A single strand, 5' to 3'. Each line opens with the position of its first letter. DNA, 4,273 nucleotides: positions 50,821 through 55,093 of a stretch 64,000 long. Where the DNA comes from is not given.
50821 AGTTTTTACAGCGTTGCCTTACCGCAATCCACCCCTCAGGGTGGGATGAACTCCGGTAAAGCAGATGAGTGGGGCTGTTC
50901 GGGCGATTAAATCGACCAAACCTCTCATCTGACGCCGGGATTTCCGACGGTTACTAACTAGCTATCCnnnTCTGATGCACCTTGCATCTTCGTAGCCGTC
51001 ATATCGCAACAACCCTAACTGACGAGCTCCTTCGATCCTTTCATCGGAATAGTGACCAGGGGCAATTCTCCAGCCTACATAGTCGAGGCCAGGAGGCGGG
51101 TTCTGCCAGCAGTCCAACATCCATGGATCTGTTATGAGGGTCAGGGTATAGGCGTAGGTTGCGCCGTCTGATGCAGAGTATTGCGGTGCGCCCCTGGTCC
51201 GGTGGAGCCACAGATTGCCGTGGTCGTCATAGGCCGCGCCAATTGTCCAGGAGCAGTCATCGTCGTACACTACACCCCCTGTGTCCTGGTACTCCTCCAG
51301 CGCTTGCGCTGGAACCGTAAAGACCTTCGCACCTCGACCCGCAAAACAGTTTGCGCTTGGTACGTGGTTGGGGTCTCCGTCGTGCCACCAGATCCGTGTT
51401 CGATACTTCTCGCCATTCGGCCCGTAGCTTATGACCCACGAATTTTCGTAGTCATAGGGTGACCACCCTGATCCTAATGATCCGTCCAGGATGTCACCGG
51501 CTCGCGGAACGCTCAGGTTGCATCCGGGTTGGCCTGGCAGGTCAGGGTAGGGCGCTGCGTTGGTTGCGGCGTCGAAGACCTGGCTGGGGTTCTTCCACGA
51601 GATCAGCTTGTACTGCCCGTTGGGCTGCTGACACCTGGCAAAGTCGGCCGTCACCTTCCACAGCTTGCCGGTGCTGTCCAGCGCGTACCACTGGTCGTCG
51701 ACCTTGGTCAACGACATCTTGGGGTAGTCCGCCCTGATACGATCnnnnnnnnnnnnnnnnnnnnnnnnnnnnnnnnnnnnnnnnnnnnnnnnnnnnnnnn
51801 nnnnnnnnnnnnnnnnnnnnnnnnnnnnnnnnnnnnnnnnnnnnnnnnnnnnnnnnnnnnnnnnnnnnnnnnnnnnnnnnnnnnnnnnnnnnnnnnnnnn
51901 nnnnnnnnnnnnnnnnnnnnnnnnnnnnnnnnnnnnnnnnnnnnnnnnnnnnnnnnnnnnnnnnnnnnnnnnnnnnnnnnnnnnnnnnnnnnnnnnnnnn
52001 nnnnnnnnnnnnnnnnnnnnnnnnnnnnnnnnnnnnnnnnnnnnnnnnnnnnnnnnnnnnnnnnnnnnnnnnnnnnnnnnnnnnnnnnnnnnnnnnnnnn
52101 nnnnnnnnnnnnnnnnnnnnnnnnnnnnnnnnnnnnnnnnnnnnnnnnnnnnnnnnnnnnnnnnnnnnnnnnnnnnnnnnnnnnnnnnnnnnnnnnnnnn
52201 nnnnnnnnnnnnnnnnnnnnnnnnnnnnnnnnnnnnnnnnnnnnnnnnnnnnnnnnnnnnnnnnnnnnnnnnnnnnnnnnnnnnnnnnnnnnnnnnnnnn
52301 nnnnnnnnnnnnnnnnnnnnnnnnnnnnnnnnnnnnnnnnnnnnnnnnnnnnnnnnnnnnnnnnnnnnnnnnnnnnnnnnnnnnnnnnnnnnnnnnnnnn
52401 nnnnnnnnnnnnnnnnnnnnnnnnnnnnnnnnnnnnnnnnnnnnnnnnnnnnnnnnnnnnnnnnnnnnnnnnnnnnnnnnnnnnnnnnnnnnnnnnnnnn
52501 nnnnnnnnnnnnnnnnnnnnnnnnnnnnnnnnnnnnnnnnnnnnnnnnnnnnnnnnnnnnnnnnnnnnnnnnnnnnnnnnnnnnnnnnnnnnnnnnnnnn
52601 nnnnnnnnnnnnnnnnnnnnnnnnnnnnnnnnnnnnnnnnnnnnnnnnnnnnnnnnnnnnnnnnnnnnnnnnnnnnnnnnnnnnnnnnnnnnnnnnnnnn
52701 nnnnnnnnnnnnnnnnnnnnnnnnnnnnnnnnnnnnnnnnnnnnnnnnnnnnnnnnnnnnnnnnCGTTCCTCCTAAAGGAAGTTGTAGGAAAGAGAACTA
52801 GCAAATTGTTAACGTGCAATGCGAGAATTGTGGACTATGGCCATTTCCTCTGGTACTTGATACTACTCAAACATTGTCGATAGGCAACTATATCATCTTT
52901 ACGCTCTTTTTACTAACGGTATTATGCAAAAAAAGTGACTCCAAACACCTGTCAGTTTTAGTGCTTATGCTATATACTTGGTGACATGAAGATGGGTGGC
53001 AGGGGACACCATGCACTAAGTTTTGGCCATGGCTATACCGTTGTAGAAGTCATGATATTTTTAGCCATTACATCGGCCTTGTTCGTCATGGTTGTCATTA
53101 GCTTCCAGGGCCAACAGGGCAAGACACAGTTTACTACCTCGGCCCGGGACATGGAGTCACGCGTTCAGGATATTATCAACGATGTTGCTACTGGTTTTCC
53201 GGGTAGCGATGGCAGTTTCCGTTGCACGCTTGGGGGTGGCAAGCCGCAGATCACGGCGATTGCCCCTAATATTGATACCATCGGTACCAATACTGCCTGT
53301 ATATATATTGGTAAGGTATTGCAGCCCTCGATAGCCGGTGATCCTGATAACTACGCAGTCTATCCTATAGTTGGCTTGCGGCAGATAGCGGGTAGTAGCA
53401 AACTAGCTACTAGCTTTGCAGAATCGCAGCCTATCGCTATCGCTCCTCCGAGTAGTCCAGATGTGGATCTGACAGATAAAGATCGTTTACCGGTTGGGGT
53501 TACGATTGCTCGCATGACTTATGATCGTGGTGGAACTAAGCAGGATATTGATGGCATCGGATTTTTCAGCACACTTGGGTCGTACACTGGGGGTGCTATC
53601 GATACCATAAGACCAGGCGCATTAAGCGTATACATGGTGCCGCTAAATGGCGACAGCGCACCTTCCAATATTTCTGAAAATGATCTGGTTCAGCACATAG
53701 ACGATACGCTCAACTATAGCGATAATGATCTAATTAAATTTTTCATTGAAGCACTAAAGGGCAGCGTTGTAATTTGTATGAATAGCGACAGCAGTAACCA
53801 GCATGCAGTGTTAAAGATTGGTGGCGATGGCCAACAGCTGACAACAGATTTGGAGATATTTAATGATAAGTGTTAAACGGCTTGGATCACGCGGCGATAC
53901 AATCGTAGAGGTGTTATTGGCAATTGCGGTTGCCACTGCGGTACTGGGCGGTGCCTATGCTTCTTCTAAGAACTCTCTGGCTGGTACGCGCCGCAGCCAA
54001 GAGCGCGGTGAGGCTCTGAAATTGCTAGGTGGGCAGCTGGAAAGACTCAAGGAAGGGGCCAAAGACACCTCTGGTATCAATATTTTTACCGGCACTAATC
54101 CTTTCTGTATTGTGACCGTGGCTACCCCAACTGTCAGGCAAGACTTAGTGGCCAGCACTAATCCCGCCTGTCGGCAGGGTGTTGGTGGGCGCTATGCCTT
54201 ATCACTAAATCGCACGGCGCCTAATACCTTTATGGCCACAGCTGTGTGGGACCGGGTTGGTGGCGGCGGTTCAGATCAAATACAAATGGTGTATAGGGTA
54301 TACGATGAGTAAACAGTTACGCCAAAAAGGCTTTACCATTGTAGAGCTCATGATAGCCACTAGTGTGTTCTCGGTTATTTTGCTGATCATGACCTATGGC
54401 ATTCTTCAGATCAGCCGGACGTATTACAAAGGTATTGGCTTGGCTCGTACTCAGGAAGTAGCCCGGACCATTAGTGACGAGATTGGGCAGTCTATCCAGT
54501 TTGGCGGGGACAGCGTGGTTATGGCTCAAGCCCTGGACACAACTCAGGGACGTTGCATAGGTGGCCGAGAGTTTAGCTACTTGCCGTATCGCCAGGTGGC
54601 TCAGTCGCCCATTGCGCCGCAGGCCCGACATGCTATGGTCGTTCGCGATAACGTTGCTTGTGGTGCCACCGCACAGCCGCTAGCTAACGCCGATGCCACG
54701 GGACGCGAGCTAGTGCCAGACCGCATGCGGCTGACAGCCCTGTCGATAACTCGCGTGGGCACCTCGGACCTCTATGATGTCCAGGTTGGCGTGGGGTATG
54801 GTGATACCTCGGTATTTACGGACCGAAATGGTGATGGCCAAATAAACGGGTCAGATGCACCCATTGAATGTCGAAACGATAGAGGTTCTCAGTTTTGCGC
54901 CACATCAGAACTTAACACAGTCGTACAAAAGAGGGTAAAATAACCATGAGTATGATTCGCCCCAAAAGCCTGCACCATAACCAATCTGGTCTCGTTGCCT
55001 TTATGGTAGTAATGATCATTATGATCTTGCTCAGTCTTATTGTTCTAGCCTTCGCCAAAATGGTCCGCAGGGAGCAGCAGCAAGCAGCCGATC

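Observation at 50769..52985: High-GC secreted SGNH hydrolase gene inserted antisense into the type IV pilus locus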

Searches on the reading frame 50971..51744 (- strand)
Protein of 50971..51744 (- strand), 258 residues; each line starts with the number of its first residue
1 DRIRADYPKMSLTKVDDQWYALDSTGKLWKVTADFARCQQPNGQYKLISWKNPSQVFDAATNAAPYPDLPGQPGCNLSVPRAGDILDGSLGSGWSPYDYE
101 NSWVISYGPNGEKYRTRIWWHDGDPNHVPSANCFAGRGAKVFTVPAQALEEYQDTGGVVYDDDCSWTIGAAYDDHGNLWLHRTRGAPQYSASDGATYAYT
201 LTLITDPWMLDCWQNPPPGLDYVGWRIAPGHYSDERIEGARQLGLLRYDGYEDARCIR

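Call 31: search_protein_families(library=pfam, alignment_id=A3, max_evalue=10)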
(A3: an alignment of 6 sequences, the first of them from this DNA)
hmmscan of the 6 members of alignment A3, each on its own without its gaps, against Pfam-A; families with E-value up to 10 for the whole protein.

A. member 1, seq(258 aa): 0 families

B. families by the number of members that match (of 6 scanned): 1 family
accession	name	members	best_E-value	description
PF01473.26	Choline_bind_1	1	0.38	Putative cell wall binding repeat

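Call 34: search_protein_representatives(alignment_id=A3)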
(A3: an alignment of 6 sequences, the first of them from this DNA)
Query: 6 sequences, 235 profile positions. Proteins with E-value up to 0.001 (for the whole library): 10; up to 1e-10: 7; up to 1e-30: 5. The best 10 are listed.
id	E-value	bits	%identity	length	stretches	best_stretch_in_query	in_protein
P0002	9.4e-109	379.1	-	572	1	2-235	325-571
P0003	3.1e-105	367.6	-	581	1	1-235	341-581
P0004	2.4e-99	348.4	-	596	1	1-235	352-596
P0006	1.1e-75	270.9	-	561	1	2-234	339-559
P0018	2.3e-43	165.2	-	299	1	1-200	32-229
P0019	1.5e-16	77.4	-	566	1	2-142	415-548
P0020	8.8e-15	71.6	-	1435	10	70-188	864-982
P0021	7.4e-06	42.4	-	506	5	6-101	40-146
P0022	1.6e-04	38.0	-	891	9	58-106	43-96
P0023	6.9e-04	35.9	-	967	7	116-175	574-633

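Call 35: search_protein_families(library=pfam, proteins=[P0018, P0019, P0020, P0021, P0022, P0023], max_evalue=0.01)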
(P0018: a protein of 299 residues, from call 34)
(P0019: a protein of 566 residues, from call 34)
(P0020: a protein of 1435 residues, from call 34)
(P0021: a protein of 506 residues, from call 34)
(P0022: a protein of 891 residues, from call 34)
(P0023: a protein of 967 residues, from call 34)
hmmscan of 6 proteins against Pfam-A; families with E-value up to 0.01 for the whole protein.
P0018 (299 aa): 0 families

P0019 (566 aa): 2 families
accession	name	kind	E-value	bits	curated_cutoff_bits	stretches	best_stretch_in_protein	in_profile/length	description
PF13472.12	Lipase_GDSL_2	-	9.8e-07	29.9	32.9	1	94-268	1-90/178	GDSL-like Lipase/Acylhydrolase family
PF00657.28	Lipase_GDSL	-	4.2e-06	27.5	23.6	1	92-287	1-173/208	GDSL-like Lipase/Acylhydrolase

P0020 (1435 aa): 18 families
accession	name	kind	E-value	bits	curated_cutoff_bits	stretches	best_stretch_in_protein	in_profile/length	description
PF01436.27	NHL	-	4.9e-114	367.6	20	15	822-849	1-28/28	NHL repeat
PF07494.17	Reg_prop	-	3.2e-31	103.8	20.4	0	166-179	8-21/24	Two component regulator propeller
PF24684.1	Vgb_lyase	-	1.8e-26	93.1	50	0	527-610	57-123/290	Virginiamycin B lyase family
PF13449.12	Phytase-like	-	1e-24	88.4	27.6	1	658-765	21-127/284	Esterase-like activity of phytase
PF06739.17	SBBP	-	9.1e-24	83.6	20.5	0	279-300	8-28/38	Beta-propeller repeat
PF05787.19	PhoX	-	7.4e-23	81.9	24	0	276-308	420-452/515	Alkaline phosphatase PhoX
PF08450.18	SGL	-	1.9e-22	80.5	26.3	0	591-729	93-211/246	SMP-30/Gluconolactonase/LRE-like region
PF25021.1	TEN_NHL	-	9e-18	64.8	27.1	1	813-1035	132-353/357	Teneurin NHL domain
PF23500.1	DUF7133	-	3.5e-12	46.8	27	0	947-966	25-44/385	Domain of unknown function (DUF7133)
PF21070.2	IcmF_helical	-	2.8e-07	31.1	24.1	0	770-796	61-87/106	Type VI secretion protein IcmF helical domain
PF07661.19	MORN_2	-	3.3e-07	30.2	29.6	0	830-844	8-22/22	MORN repeat variant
PF20067.5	SSL_N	-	7.5e-07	29.3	18.9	0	278-303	14-39/46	Strictosidine synthase-like, N-terminal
PF16640.11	Big_3_5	-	8.1e-07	30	35.5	1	1106-1192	3-87/88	Bacterial Ig-like domain (group 3)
PF24565.1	Ned1_M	-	1.7e-05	25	27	0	290-306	75-91/100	Nuclear elongation and deformation protein 1-like, middle domain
PF06977.17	SdiA-regulated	-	0.00015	21.5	21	0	281-302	219-240/249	SdiA-regulated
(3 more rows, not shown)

P0021 (506 aa): 15 families
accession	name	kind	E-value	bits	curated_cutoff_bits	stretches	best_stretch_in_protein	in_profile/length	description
PF00775.27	Dioxygenase_C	-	1.1e-14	54.7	27.3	0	49-94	56-99/182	Dioxygenase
PF18283.7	CBM77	-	3e-14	53.7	25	0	103-172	31-98/108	Carbohydrate binding module 77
PF13620.12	CarboxypepD_reg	-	5.3e-13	49.6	32.3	0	72-93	31-52/82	Carboxypeptidase regulatory-like domain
PF17210.9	SdrD_B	-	7.8e-11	42.6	29.7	0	71-100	40-68/112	SdrD B-like domain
PF01105.29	EMP24_GP25L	-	1.5e-10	41.8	25.9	0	155-179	61-85/182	emp24/gp25L/p24 family/GOLD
PF17802.7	SpaA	-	4.6e-10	40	23.1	0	55-93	22-56/91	Prealbumin-like fold domain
PF13750.12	Big_3_3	-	8.9e-10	38.9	27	0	158-209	6-62/157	Bacterial Ig-like domain (group 3)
PF11311.13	DUF3114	-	1e-09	38.7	25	0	204-244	151-193/266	Protein of unknown function (DUF3114)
PF13715.12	CarbopepD_reg_2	-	4.9e-08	33.3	32.2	0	75-95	30-50/88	CarboxypepD_reg-like domain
PF06247.17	Plasmod_Pvs28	-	1.2e-06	29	26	0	88-102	7-21/41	Pvs28 EGF domain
PF04455.17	Saccharop_dh_N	-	3.7e-06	27.7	23.5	0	73-90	22-39/100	LOR/SDH bifunctional enzyme conserved region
PF14220.11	DUF4329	-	1e-05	25.9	28.6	0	70-108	23-57/116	Domain of unknown function (DUF4329)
PF09565.16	RE_NgoFVII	-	3.3e-05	23.7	23.8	0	80-115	115-151/162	NgoFVII restriction endonuclease N-terminal PLD domain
PF02713.20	DUF220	-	0.00012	22.5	29.4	0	78-101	33-56/73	Domain of unknown function DUF220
PF03492.21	Methyltransf_7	-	0.00098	18.8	29.8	0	55-90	224-259/335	SAM dependent carboxyl methyltransferase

P0022 (891 aa): 14 families
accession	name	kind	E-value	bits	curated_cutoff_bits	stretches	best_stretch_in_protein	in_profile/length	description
PF18957.6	RibLong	-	1.6e-218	708.8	27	10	620-712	1-93/93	Long Rib domain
PF08428.16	Rib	-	2.4e-32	111.9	27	4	6-40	42-75/76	Rib domain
PF23619.1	Ig_VWA7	-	6.2e-24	84.7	27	0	576-612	61-99/104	VWA7 Ig-like domain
PF02883.26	Alpha_adaptinC2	-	5.9e-16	59.2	27.6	0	276-335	49-102/111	Adaptin C-terminal domain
PF03413.25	PepSY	-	8.1e-16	58.5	24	0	85-101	40-58/60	Peptidase propeptide and YPEB domain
PF21226.3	MalQ_N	-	3.3e-13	50.2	24.1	0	714-761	22-73/91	MalQ N-terminal beta sandwich domain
PF00397.32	WW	-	5.7e-13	49.1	26.9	0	85-99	2-16/31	WW domain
PF25371.1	DUF7884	-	1.2e-11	45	27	0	112-128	9-25/90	Domain of unknown function (DUF7884)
PF18938.6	aRib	-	3e-09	37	27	0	400-420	41-65/71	Atypical Rib domain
PF17186.10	Lipocalin_9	-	4.9e-08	33.6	26.2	0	562-589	72-99/131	Lipocalin-like domain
PF13501.12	SoxY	-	1.6e-07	31.9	28.4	0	671-716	13-58/112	Sulfur oxidation protein SoxY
PF24929.1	GlfB_C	-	3.1e-07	30.5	27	0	562-582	147-167/227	GlfB-like, C-terminal domain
PF19116.6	DUF5801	-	0.0016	19.2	27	0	567-582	77-92/137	Domain of unknown function (DUF5801)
PF02018.23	CBM_4_9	-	0.0062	17.3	25.9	0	396-445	60-109/136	Carbohydrate binding domain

P0023 (967 aa): 15 families
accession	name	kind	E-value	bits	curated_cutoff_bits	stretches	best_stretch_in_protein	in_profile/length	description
PF25021.1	TEN_NHL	-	8.1e-81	272.2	27.1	11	488-540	130-180/357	Teneurin NHL domain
PF01436.27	NHL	-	8.9e-71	231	20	9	442-464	1-23/28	NHL repeat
PF08450.18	SGL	-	4.1e-23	82.7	26.3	3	46-250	39-219/246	SMP-30/Gluconolactonase/LRE-like region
PF06739.17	SBBP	-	2.6e-21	75.7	20.5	0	666-685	10-28/38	Beta-propeller repeat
PF06977.17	SdiA-regulated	-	1.7e-13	50.8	21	0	213-231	221-239/249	SdiA-regulated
PF20067.5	SSL_N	-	9e-12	45.1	18.9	0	102-119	21-38/46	Strictosidine synthase-like, N-terminal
PF22701.2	Mala_s_1-like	-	3.1e-09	37.3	27.5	0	102-152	130-180/195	Mal s 1 allergenic protein-like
PF13449.12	Phytase-like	-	3.2e-08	34.2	27.6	0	390-479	8-104/284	Esterase-like activity of phytase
PF22544.2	HYDIN_VesB_CFA65-like_Ig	-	6.4e-07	30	25.5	1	867-963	6-99/100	HYDIN/CFA65/VesB-like, Ig-like domain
PF22073.2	Cep192_D4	-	6.9e-07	29.9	35.5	1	866-965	6-111/112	Cep192 domain 4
PF15780.11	ASH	-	2.7e-05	24.7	27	1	862-949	6-89/98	Abnormal spindle-like microcephaly-assoc'd, ASPM-SPD-2-Hydin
PF02393.21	US22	-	9.7e-05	22.9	35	0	555-583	77-106/124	US22 like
PF17957.7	Big_7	-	0.0002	22.4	24.1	1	782-850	1-67/70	Bacterial Ig domain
PF23500.1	DUF7133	-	0.00053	19.8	27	0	340-580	144-353/385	Domain of unknown function (DUF7133)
PF13750.12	Big_3_3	-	0.00098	19.3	27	0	767-803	31-64/157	Bacterial Ig-like domain (group 3)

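Call 47: predict_structure(alignment_id=A4)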
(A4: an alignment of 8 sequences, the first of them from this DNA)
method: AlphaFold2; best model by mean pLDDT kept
length: 258 residues; sequences in the alignment: 8
mean_pLDDT: 62.2   pTM: 0.46
mean pLDDT of the five models: 62.2, 60.0, 59.5, 54.6, 53.0
residues with pLDDT >= 90: 3; 70-90: 90; 50-70: 93; < 50: 72
segments of 3 or more residues with pLDDT < 50: 1-8, 41-43, 91-95, 122-128, 184-196, 218-235, 244-258
pLDDT, mean of each block of 10 residues (from residue 1): 40 77 83 66 53 80 84 67 76 52 77 79 47 67 82 82 55 66 46 46 67 55 37 49 41 37
secondary structure, 60 per line:
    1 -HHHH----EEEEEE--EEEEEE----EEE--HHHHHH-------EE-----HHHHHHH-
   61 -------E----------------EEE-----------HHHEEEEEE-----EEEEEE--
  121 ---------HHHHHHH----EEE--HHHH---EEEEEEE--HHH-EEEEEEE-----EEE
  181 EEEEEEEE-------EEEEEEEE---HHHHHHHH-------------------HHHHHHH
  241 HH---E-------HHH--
elements in order: H2-5 E10-15 E18-23 E28-30 H33-38 H53-59 E85-87 E102-107 E113-118 H130-136 E141-143 H146-149 E153-159 E166-172 E178-188 E196-203 H207-214 H234-242

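Call 54: fold_search(model_id=the predicted structure, library=pdb)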
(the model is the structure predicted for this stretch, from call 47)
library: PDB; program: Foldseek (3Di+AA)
matches with E <= 10: 346; with E <= 0.001: 0
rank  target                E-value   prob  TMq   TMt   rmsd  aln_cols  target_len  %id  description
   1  5ebd                  7.8e-02  0.18  0.17  0.12  15.7       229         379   11  Crystal structure of EccB1 of Mycobacterium tuberculosis in spacegroup P21 (state IV) (released 2016-02-17)
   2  5ebc                  9.4e-02  0.08  0.15  0.11  24.5       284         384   13  Crystal structure of EccB1 of Mycobacterium tuberculosis in spacegroup P21 (state III) (released 2016-02-17)
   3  4kc7_C                2.6e-01  0.06  0.13  0.08  19.8       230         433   12  Crystal Structure of Endo-1,5-alpha-L-arabinanase from Thermotoga petrophila RKU-1 (released 2014-02-05)
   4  5b4w_F                5.4e-01  0.04  0.12  0.09  19.8       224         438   11  Crystal structure of Plexin inhibitor complex (released 2016-12-28)
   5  7vf3_A                6.1e-01  0.04  0.11  0.07  18.6       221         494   10  Plexin B1 extracellular fragment in complex with lasso-grafted PB1m7 peptide (released 2022-08-17)
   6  8euy_3                7.8e-01  0.14  0.14  0.18  13.9        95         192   14  Ytm1 associated nascent 60S ribosome (-fkbp39) State 1A (released 2022-11-30)
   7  8blw_B                8.8e-01  0.02  0.09  0.05  20.4       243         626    9  Vitamin B12 transporter BtuB1 with lipoprotein BtuG1 from B. theta (released 2023-08-16)
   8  4qqs_A                9.4e-01  0.02  0.11  0.09  16.8       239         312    9  Crystal structure of a thermostable family-43 glycoside hydrolase (released 2015-03-11)
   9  8eup_3                1.1e+00  0.12  0.14  0.18  13.8        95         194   14  Ytm1 associated 60S nascent ribosome State 1A (released 2022-11-30)
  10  6i11                  1.1e+00  0.04  0.16  0.10  17.4       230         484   11  CRYSTAL STRUCTURE OF FASCIN IN COMPLEX WITH COMPOUND 3 (released 2019-02-27)
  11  5br9_D                1.1e+00  0.02  0.09  0.10  17.5        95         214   13  Crystal structure of an uncharacterized protein with similarity to peptidase YEAZ from Pseudomonas aeruginosa (released 2015-07-15)
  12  7dan_A                1.1e+00  0.01  0.09  0.06  16.8       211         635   12  Structure of the Ca2+-bound wild-type peptidylarginine deiminase type III (PAD3) (released 2021-06-02)
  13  3ffk_D                1.4e+00  0.02  0.12  0.10  20.4       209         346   10  Crystal structure of human Gelsolin domains G1-G3 bound to Actin (released 2009-10-06)
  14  5ay9                  1.4e+00  0.01  0.07  0.05  15.3       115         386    9  Crystal structure of Ruminococcus albus 4-O-beta-D-mannosyl-D-glucose phosphorylase (RaMP1) (released 2016-03-23)
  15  8u10_1                1.6e+00  0.01  0.10  0.07  15.2       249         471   10  In situ cryo-EM structure of bacteriophage P22 gp1:gp4:gp5:gp10:gp9 N-term complex in conformation 1 at 3.2A resolutio (released 2023-11-22)
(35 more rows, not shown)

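Call 71: find_related_loci(query=A3, collection=viral_contigs, flank=8000)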
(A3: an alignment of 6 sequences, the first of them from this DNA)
Query A3 (258 aa) in viral_contigs; peptide patterns used: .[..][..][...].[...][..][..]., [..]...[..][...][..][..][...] (x = any residue, [..] = any of these).
35 stretches matched a pattern, but none encodes a relative of the query by tblastn (E <= 1e-3).

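Call 85: fold_search(model_id=the predicted structure, library=viral)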
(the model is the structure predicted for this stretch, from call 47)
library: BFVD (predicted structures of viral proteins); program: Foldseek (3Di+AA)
matches with E <= 10: 609; with E <= 0.001: 0
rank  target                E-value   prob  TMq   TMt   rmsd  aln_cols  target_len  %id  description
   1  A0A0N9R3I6            7.3e-03  0.95  0.20  0.13  14.1       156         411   11  Uncharacterized protein [Chrysochromulina ericina virus CeV-01B]
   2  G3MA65                1.3e-01  0.08  0.10  0.07  17.6       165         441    9  Gp324 [Bacillus phage G]
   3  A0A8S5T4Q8            1.3e-01  0.06  0.13  0.07  19.6       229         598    9  Tail protein [Siphoviridae sp. ctrpM6]
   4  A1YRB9                1.8e-01  0.15  0.10  0.10  10.9        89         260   12  Mv-ORF57 peptide [Maruca vitrata nucleopolyhedrovirus]
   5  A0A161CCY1            1.8e-01  0.07  0.14  0.11  21.9       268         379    8  LEF-3 [Urbanus proteus nucleopolyhedrovirus]
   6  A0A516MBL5            1.9e-01  0.06  0.15  0.08  20.1       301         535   15  (no name in the UniProt tables at hand)
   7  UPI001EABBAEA         2.0e-01  0.07  0.10  0.16  16.6       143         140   12  (no name look-up for this kind of identifier)
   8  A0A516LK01            2.2e-01  0.15  0.12  0.24  12.0       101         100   10  (no name in the UniProt tables at hand)
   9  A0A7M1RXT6            2.6e-01  0.63  0.12  0.15   6.9        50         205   16  Uncharacterized protein [uncultured phage cr10_1]
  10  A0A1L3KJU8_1          4.0e-01  0.07  0.15  0.04  16.4       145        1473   11  (no name in the UniProt tables at hand)
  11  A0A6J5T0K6            4.2e-01  0.15  0.15  0.04  13.2       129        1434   11  Uncharacterized protein [uncultured Caudovirales phage]
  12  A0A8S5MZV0            4.5e-01  0.11  0.09  0.07   7.5        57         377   18  Uncharacterized protein [Siphoviridae sp. ctAUQ2]
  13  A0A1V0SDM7            4.8e-01  0.02  0.11  0.08  24.7       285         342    9  Uncharacterized protein [Indivirus ILV1]
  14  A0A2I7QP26            4.8e-01  0.02  0.11  0.05  22.9       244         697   11  (no name in the UniProt tables at hand)
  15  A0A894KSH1            5.1e-01  0.02  0.10  0.06  22.6       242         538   11  PQP509L [African swine fever virus]
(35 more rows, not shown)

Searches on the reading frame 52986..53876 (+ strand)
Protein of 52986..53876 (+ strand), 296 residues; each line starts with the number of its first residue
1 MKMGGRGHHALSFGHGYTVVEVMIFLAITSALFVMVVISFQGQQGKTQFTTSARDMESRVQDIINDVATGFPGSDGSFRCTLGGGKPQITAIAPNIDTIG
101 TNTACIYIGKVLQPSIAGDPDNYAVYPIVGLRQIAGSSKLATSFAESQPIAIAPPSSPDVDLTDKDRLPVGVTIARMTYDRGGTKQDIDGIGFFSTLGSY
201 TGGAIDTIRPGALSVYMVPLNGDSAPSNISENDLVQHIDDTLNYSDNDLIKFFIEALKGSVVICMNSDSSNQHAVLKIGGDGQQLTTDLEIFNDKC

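Call 5: search_protein_families(library=pfam, proteins=[window:52986-53876:+], max_evalue=0.01)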
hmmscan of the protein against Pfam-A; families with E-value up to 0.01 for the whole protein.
window:52986-53876:+ (296 aa): 0 families

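Call 6: search_protein_families(library=ncbifam, proteins=[window:52986-53876:+], max_evalue=0.01)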
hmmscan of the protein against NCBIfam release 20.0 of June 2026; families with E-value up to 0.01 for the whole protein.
window:52986-53876:+ (296 aa): 1 family
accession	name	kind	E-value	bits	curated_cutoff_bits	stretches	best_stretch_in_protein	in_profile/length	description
TIGR01708.2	typeII_sec_gspH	equivalog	0.00076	19.5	80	1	15-60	2-47/169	type II secretion system minor pseudopilin GspH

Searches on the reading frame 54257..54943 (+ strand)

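Call 5: search_protein_families(library=pfam, proteins=[window:54257-54943:+], max_evalue=0.01)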
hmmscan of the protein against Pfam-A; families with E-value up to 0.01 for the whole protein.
window:54257-54943:+ (228 aa): 1 family
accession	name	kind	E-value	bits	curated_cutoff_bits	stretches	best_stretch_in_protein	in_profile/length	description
PF07963.17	N_methyl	-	5.4e-07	29.4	21.2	1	22-45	3-26/27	Prokaryotic N-terminal methylation motif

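Call 6: search_protein_families(library=ncbifam, proteins=[window:54257-54943:+], max_evalue=0.01)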
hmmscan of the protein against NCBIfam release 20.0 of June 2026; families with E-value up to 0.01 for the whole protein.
window:54257-54943:+ (228 aa): 5 families
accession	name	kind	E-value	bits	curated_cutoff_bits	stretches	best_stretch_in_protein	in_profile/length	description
TIGR02532.1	IV_pilin_GFxxxE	domain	1.5e-05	24.6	16.3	1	23-45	1-23/24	prepilin-type N-terminal cleavage/methylation domain-containing protein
TIGR01707.1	gspI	equivalog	0.00053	20.5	44.35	0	25-108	1-77/101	type II secretion system minor pseudopilin GspI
NF007848.0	PRK10557.1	equivalog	0.0025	17.2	120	1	18-48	5-35/192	prepilin peptidase-dependent protein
TIGR02599.1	TIGR02599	subfamily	0.0048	16.2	256.5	1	25-76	1-52/361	Verru_Chthon cassette protein C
NF041013.1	T4P_ComGE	equivalog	0.0053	16.8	49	1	23-44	3-24/83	competence type IV pilus minor pilin ComGE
